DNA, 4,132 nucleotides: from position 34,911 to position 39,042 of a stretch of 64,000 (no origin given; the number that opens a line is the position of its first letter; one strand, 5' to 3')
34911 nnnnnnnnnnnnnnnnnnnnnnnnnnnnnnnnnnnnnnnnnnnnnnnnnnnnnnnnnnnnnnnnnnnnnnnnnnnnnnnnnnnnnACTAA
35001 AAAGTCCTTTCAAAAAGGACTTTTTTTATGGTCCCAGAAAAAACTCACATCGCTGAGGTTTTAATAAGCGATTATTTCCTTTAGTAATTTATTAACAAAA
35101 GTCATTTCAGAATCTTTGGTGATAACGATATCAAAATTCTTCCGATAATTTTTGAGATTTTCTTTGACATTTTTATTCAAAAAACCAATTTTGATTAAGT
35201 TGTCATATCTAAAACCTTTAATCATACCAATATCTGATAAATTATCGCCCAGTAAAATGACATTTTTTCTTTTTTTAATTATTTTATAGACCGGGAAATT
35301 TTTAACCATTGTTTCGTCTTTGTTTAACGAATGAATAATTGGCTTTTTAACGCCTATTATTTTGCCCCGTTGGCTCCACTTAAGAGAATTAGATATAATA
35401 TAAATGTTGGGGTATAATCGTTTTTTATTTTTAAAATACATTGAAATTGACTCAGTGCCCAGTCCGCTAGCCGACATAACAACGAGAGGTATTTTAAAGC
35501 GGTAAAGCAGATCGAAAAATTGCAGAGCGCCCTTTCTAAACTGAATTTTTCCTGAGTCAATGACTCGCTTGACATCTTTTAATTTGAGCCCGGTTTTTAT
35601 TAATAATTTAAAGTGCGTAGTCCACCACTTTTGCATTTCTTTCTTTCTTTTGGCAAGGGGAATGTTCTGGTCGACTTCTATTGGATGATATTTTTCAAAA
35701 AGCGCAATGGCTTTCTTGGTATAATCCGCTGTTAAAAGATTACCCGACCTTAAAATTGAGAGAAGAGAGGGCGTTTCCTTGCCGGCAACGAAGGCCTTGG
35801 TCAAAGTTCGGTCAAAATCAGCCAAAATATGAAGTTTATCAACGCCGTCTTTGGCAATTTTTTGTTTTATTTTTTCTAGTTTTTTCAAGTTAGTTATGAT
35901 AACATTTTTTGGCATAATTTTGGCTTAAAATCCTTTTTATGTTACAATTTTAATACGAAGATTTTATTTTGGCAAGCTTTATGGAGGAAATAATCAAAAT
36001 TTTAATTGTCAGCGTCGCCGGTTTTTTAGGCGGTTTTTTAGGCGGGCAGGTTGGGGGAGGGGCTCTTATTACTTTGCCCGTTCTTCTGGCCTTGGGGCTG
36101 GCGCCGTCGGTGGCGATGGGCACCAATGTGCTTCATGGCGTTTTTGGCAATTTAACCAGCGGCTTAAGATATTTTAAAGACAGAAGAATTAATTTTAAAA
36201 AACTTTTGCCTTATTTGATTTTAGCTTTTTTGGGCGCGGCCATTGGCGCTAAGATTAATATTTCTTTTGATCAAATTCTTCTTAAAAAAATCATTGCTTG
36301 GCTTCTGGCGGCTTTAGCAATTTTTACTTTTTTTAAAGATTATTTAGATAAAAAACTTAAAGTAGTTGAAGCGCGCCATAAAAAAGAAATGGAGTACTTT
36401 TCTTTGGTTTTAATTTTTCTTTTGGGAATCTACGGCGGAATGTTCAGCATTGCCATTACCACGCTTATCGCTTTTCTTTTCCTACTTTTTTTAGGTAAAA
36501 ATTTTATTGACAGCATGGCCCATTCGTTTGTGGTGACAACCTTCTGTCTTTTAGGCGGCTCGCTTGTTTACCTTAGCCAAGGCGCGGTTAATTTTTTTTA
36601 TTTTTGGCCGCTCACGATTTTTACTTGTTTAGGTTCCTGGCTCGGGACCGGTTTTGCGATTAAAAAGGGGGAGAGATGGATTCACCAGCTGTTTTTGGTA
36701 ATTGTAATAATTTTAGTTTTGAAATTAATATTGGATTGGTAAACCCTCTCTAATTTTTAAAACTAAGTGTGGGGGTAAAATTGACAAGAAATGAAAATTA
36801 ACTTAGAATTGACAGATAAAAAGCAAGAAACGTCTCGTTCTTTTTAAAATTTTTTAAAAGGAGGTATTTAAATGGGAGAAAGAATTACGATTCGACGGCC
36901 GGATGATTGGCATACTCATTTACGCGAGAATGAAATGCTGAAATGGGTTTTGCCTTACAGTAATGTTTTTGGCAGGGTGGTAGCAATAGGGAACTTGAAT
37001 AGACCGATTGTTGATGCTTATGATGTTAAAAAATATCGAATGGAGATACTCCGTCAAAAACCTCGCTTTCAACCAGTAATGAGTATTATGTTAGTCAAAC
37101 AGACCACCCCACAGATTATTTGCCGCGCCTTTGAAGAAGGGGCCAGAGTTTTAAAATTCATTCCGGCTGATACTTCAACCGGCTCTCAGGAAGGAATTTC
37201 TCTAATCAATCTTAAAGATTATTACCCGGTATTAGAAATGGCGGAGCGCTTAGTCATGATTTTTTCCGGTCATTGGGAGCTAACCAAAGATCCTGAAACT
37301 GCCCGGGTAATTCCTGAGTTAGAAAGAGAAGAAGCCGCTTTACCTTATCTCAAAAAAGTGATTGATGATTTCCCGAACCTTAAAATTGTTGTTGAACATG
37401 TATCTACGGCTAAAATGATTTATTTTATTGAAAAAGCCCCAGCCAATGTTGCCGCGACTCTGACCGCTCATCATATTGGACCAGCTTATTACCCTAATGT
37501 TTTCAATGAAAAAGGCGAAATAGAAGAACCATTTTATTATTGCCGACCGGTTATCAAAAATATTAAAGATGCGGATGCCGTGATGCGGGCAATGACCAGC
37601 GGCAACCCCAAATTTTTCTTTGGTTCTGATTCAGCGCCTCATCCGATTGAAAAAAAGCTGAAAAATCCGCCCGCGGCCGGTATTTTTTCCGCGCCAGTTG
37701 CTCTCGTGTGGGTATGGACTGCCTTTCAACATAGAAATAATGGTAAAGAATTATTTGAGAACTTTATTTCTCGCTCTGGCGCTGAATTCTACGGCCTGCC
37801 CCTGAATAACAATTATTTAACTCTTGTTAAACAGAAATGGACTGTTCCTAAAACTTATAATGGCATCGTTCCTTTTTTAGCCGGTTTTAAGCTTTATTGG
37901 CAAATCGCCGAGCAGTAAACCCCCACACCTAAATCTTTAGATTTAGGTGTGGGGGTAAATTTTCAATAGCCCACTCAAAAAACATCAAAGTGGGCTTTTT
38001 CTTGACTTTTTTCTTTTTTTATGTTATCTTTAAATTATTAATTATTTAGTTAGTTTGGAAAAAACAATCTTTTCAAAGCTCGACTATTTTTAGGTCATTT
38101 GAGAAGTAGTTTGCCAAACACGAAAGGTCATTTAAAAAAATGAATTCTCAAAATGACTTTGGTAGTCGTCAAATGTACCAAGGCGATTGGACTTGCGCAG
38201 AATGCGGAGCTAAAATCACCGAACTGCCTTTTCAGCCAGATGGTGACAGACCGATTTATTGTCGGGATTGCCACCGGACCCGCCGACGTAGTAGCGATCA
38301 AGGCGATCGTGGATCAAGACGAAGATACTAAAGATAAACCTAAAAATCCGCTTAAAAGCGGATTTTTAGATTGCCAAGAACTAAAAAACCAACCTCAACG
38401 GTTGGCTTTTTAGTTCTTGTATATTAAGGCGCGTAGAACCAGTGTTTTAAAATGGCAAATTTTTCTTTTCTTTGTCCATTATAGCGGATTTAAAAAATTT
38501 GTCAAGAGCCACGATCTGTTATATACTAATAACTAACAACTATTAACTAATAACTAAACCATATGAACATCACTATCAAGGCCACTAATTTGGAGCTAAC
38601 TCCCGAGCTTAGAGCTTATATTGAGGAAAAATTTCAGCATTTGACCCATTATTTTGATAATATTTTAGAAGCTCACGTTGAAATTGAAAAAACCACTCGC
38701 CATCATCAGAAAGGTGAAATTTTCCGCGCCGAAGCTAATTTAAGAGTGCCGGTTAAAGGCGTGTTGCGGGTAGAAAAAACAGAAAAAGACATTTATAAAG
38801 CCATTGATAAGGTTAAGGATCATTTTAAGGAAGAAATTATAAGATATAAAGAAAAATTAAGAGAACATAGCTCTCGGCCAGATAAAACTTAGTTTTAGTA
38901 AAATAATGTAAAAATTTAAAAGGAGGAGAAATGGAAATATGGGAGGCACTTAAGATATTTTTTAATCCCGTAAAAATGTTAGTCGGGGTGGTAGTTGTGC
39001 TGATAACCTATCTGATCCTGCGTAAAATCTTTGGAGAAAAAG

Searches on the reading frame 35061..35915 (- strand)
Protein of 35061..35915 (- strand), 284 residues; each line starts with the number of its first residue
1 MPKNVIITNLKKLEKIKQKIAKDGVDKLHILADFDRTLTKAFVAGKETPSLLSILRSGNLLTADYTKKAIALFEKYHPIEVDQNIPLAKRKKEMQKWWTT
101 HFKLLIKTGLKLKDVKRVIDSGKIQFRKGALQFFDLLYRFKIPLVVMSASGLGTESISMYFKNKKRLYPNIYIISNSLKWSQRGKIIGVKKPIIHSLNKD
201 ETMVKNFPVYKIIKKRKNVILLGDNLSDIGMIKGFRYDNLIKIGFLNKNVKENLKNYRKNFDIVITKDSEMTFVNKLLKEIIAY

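Call 50: search_protein_families(library=pfam, proteins=[window:35061-35915:-], max_evalue=0.00001)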
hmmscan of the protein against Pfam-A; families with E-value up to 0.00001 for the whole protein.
window:35061-35915:- (284 aa): 1 family
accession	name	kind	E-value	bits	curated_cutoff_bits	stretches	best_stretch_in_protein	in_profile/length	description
PF05822.18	UMPH-1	-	4.7e-65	220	23.7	1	37-281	2-245/246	Pyrimidine 5'-nucleotidase (UMPH-1)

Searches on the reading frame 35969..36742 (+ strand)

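Call 53: search_protein_families(library=pfam, proteins=[window:35969-36742:+], max_evalue=0.00001)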
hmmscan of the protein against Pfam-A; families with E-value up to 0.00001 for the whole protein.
window:35969-36742:+ (257 aa): 1 family
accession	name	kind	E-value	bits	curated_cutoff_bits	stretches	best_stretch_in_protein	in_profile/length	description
PF01925.25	TauE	-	9.5e-40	137.2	32.6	1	16-253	3-237/237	Sulfite exporter TauE/SafE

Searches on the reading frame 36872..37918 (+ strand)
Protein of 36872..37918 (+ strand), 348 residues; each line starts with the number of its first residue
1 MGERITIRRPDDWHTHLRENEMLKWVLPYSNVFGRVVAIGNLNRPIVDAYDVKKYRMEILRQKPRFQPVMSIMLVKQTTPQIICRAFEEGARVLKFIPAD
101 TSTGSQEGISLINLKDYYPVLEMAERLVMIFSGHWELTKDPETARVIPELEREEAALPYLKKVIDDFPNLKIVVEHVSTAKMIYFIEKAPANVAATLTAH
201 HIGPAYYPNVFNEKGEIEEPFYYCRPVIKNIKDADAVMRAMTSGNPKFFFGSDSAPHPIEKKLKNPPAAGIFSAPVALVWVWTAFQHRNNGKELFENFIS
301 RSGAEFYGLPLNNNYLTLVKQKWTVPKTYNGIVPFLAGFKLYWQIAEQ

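Call 53: search_protein_families(library=pfam, proteins=[window:36872-37918:+], max_evalue=0.00001)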
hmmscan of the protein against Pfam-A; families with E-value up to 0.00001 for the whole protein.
window:36872-37918:+ (348 aa): 1 family
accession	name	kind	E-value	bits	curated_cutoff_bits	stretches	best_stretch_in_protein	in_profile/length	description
PF04909.20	Amidohydro_2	-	8.3e-06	26.2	26.4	0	57-207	71-206/289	Amidohydrolase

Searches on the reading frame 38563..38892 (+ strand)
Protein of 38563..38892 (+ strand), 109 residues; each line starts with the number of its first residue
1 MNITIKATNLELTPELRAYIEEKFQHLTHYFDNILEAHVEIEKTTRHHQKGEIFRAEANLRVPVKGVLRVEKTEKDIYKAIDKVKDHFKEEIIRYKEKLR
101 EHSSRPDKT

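Call 53: search_protein_families(library=pfam, proteins=[window:38563-38892:+], max_evalue=0.00001)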
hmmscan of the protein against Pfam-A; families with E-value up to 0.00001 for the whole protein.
window:38563-38892:+ (109 aa): 1 family
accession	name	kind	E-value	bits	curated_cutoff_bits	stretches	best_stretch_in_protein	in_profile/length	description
PF02482.25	Ribosomal_S30AE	-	7.6e-20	71.9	23.7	1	3-100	1-88/88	Sigma 54 modulation protein / S30EA ribosomal protein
